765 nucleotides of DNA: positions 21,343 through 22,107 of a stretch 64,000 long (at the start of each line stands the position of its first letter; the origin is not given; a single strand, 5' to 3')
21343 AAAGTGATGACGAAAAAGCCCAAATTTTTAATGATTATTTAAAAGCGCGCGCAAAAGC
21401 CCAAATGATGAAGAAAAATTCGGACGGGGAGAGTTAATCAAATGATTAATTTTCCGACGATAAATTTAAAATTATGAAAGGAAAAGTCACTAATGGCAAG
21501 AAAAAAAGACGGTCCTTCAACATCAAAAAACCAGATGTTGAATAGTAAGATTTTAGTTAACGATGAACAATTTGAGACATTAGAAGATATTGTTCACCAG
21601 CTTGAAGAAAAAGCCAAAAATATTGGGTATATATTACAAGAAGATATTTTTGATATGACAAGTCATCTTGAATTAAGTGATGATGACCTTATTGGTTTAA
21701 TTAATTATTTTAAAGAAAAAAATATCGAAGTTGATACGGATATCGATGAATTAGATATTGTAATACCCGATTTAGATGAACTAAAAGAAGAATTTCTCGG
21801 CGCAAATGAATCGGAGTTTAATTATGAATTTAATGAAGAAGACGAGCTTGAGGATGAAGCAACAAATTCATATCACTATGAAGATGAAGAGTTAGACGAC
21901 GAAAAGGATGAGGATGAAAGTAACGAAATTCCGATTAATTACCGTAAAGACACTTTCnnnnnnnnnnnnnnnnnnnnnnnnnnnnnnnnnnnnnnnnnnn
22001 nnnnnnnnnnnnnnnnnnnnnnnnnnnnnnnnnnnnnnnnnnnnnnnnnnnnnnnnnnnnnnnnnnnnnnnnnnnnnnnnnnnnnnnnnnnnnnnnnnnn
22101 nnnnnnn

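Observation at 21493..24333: Two tandem full-length primary-type sigma-70 genes immediately downstream of dnaG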

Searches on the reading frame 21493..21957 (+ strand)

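Call 51: search_protein_families(library=pfam, proteins=[window:21493-21957:+], max_evalue=10)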
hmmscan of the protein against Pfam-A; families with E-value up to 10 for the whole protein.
seq(155 aa): 1 family
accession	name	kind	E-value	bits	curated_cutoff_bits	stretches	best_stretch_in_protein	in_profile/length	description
PF15905.10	HMMR_N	-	0.63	9.9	30.1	1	12-124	207-318/330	Hyaluronan mediated motility receptor N-terminal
